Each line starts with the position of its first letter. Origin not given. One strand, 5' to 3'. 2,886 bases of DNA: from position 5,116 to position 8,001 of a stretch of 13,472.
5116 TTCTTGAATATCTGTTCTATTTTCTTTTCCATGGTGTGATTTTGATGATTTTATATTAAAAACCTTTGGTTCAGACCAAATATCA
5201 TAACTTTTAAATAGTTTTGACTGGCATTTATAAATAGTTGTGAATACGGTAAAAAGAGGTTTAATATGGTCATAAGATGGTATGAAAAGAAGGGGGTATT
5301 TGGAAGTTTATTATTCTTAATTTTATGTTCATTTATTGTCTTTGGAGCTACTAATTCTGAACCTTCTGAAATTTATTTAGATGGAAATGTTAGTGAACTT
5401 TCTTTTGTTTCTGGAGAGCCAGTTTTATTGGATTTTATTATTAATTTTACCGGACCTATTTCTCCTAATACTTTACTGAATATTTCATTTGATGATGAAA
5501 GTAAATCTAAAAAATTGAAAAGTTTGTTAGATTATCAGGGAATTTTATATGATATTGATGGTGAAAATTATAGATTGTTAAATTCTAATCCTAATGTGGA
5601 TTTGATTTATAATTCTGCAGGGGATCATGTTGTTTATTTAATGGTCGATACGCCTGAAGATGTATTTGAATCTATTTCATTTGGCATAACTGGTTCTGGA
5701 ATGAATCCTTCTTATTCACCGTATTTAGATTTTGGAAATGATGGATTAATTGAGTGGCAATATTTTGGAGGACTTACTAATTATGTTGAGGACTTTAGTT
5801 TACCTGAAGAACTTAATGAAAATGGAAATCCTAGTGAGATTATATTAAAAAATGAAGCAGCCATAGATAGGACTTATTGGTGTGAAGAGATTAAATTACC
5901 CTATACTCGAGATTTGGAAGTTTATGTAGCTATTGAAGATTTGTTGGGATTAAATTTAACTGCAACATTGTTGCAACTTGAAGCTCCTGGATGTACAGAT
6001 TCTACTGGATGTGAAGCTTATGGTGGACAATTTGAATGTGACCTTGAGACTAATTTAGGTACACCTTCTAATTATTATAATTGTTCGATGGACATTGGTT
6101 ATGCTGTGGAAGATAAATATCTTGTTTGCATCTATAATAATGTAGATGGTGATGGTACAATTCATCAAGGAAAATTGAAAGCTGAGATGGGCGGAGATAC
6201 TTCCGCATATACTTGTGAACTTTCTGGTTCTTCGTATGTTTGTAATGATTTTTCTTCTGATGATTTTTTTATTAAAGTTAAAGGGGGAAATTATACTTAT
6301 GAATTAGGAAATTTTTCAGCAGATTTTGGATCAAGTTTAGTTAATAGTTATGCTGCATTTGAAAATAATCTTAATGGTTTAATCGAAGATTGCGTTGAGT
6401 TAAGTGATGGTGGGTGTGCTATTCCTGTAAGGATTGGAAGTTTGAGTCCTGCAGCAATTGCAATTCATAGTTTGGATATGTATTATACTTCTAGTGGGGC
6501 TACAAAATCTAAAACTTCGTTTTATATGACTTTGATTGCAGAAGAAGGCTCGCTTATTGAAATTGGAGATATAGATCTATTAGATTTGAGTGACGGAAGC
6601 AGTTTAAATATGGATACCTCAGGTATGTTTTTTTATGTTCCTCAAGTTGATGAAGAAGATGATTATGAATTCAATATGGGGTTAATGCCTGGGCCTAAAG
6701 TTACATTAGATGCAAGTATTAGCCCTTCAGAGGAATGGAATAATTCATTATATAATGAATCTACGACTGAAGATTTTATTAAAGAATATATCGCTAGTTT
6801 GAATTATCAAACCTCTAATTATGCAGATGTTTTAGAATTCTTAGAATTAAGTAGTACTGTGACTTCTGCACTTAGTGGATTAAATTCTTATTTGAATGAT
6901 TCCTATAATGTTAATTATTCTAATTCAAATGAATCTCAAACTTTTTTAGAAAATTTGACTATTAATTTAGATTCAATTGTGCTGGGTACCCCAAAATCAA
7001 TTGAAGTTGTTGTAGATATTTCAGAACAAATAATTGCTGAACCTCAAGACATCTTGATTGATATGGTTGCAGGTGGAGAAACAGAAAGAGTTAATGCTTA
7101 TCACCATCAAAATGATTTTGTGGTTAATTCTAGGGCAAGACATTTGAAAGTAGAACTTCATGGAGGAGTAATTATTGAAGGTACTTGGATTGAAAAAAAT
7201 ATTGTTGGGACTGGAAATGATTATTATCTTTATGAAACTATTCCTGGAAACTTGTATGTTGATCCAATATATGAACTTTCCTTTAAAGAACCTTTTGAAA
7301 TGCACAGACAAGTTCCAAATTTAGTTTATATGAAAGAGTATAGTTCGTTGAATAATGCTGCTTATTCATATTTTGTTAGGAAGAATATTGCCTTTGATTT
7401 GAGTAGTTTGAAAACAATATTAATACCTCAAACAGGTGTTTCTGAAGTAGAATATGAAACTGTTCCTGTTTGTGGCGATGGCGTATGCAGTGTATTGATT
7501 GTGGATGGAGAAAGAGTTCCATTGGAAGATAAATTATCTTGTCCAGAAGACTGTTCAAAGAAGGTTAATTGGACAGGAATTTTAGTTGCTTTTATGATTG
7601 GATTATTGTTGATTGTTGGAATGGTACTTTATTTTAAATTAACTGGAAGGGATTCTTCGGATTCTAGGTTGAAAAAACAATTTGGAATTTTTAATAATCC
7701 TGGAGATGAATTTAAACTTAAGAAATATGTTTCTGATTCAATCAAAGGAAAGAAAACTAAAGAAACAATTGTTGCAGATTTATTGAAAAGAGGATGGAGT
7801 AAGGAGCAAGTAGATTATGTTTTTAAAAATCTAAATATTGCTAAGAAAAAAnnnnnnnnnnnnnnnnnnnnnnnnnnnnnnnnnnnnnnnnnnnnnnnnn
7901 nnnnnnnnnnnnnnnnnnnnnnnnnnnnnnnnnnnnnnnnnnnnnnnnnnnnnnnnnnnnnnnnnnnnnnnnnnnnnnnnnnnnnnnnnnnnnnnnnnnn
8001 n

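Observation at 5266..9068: Translationally coupled pair of type-I surface proteins: candidate uncharacterised cell-surface (attachment) module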

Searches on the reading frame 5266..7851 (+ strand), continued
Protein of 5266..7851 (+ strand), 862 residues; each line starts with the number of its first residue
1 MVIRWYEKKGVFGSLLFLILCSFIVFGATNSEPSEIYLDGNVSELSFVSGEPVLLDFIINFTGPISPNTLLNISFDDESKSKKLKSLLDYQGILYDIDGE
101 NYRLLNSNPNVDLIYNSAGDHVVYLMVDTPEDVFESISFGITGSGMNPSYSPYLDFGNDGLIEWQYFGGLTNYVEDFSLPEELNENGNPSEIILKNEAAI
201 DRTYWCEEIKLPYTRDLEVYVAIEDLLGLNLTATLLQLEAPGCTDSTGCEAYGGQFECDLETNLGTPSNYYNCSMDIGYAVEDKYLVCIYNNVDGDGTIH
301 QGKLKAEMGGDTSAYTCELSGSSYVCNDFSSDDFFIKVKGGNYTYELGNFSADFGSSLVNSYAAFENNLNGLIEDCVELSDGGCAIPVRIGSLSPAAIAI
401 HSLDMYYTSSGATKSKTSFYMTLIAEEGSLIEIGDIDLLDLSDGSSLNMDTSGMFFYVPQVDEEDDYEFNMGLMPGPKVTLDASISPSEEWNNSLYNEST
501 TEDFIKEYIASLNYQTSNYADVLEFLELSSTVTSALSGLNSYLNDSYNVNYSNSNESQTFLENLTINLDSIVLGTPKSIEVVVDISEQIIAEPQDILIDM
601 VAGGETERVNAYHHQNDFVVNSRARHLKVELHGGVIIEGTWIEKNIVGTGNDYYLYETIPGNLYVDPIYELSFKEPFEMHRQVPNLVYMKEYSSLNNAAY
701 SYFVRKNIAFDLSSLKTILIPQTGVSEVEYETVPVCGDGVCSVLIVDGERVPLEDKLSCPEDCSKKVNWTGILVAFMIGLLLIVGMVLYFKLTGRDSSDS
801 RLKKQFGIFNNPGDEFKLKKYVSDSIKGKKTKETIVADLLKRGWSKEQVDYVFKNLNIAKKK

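Call 64: find_encoding_contigs(protein=P0126, flank=7000, max_places=2)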
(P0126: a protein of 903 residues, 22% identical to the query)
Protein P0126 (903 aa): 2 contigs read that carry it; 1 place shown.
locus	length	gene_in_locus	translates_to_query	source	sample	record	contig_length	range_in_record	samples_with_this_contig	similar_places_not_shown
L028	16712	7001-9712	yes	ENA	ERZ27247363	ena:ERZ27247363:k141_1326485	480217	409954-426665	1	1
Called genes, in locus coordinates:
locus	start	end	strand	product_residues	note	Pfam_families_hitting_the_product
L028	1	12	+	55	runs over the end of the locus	-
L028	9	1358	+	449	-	PF00482:T2SSF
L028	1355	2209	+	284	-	PF00482:T2SSF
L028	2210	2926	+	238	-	-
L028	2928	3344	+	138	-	-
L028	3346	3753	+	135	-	PF01951:Archease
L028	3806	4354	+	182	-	-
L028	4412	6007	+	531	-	-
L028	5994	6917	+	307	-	-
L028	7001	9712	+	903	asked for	PF00801:PKD, PF18911:PKD_4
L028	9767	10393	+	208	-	PF03193:RsgA_GTPase (faint), PF01926:MMR_HSR1, PF02421:FeoB_N (weak), PF00009:GTP_EFTU (weak)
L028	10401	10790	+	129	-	PF09846:OapB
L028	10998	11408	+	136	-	PF09845:OapC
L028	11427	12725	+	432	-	PF09249:tRNA_NucTransf2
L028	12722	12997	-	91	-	-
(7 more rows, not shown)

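Call 65: find_encoding_contigs(protein=P0125, flank=7000, max_places=1)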
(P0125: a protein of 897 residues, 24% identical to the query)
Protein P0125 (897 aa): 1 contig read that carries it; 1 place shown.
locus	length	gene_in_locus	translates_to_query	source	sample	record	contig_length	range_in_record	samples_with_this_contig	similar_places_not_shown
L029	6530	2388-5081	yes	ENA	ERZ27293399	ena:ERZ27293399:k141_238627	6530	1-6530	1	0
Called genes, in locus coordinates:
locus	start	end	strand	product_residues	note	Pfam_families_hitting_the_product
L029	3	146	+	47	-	?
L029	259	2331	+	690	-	PF13948:DUF4215 (weak)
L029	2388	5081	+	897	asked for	PF00801:PKD, PF18911:PKD_4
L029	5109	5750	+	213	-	PF00009:GTP_EFTU (faint), PF01926:MMR_HSR1, PF02421:FeoB_N (weak)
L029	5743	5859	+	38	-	-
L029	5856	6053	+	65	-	-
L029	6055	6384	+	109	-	-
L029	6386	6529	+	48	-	?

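Call 73: list_cluster_members(proteins=[P0127, P0135, P0150, P0160, P0176, P0184, P0200, P0228, P0251, P0272])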
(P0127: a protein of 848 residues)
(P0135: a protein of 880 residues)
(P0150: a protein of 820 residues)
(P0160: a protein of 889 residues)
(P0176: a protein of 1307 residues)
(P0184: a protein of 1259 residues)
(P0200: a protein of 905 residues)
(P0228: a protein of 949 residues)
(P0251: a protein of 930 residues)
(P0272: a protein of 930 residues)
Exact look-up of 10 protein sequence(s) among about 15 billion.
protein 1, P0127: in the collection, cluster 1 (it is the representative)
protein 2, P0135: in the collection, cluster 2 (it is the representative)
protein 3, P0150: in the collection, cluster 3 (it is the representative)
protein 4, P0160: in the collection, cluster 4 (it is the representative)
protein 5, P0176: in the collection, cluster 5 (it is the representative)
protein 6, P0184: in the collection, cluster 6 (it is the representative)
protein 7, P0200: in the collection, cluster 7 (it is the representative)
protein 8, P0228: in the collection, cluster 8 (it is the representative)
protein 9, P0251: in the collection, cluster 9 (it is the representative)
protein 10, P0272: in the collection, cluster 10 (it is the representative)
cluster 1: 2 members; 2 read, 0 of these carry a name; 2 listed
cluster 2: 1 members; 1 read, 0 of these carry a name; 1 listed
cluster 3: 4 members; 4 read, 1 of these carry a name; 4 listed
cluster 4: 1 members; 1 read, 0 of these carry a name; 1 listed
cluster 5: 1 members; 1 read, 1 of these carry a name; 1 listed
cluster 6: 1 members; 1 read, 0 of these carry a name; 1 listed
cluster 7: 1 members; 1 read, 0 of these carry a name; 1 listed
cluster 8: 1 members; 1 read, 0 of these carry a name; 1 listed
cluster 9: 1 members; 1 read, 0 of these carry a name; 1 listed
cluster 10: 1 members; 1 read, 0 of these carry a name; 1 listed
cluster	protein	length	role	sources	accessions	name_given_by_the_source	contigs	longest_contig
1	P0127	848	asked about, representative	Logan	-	-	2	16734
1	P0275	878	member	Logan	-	-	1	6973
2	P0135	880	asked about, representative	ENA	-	-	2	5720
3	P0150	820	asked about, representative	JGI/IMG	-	-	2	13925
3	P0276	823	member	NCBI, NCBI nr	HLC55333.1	MAG TPA: hypothetical protein VJJ75_02245 [Candidatus Nanoarchaeia archaeon] | hypothetical protein [Candidatus Nanoarchaeia archaeon]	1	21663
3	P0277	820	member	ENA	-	-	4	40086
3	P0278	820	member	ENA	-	-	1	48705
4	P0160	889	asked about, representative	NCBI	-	-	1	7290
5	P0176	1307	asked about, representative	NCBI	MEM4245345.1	MAG: hypothetical protein QXR60_04045 [Candidatus Nanoarchaeia archaeon]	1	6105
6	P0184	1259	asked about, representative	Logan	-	-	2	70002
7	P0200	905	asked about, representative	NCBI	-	-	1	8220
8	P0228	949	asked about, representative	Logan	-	-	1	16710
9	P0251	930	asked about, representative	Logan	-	-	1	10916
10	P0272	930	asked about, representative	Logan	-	-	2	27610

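Call 79: search_protein_families(library=phrogs, proteins=[window:5266-7851:+], max_evalue=0.1)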
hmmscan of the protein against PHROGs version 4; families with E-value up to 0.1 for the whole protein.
window:5266-7851:+ (862 aa): 0 families

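Call 80: fold_search(model_id=the predicted structure, library=viral)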
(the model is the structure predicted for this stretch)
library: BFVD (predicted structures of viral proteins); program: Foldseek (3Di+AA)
matches with E <= 10: 910; with E <= 0.001: 5
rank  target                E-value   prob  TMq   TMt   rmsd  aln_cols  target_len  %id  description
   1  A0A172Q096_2          1.5e-05  0.63  0.09  0.06  53.8      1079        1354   10  F5/8 type C domain-containing protein [Acinetobacter phage vB_AbaM_ME3]
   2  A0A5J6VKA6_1          5.5e-05  0.38  0.07  0.05  31.8       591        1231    9  Uncharacterized protein (Fragment) [Megaviridae environmental sample]
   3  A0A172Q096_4          8.9e-05  0.30  0.09  0.07  28.1       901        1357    9  F5/8 type C domain-containing protein [Acinetobacter phage vB_AbaM_ME3]
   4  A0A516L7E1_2          3.8e-04  1.00  0.15  0.14  10.5       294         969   12  (no name in the UniProt tables at hand)
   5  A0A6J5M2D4            9.0e-04  0.54  0.08  0.16  24.0       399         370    7  Uncharacterized protein [uncultured Caudovirales phage]
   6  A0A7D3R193            1.1e-03  0.47  0.07  0.06  33.9       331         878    8  Glycosyl transferase family 1 [Fadolivirus FV1/VV64]
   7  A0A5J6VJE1            1.2e-03  0.44  0.07  0.15  22.6       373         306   10  Uncharacterized protein [Megaviridae environmental sample]
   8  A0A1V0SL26            1.9e-03  0.69  0.08  0.22  33.0       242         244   13  Uncharacterized protein [Klosneuvirus KNV1]
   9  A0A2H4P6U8            2.5e-03  0.33  0.10  0.09  24.7       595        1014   10  Uncharacterized protein [Pseudomonas phage tabernarius]
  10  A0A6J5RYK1            2.8e-03  0.69  0.10  0.19  43.7       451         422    9  Uncharacterized protein [uncultured Caudovirales phage]
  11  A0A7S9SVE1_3          2.8e-03  0.23  0.09  0.07  29.1       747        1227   11  (no name in the UniProt tables at hand)
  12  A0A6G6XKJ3            3.1e-03  1.00  0.14  0.20   6.3       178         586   10  (no name in the UniProt tables at hand)
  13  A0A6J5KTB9            3.3e-03  0.16  0.08  0.11  29.6       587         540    9  Uncharacterized protein [uncultured Caudovirales phage]
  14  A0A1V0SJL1            3.5e-03  0.09  0.04  0.06  41.0       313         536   10  Collagen triple helix repeat motif-containing protein [Klosneuvirus KNV1]
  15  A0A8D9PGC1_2          4.3e-03  0.15  0.09  0.08  32.7       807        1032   10  (no name in the UniProt tables at hand)
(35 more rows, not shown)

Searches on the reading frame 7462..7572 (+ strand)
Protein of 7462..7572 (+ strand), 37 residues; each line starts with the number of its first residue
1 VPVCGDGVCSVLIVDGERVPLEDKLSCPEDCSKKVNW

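Call 62: search_protein_families(library=pfam, proteins=[window:7462-7572:+], max_evalue=10)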
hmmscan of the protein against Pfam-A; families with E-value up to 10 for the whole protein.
seq(37 aa): 0 families

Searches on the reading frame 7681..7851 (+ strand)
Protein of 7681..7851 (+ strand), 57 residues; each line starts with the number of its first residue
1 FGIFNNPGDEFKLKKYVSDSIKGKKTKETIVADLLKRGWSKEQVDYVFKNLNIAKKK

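Call 62: search_protein_families(library=pfam, proteins=[window:7681-7851:+], max_evalue=10)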
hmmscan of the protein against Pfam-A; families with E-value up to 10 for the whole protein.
seq(57 aa): 2 families
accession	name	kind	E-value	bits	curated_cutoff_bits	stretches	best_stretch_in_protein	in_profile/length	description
PF15633.11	Tox-ART-HYD1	-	0.069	14.2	25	1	5-48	23-66/97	HYD1 signature containing ADP-ribosyltransferase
PF18039.7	UBA_6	-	0.15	12.6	23.5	1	35-52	9-26/42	UBA-like domain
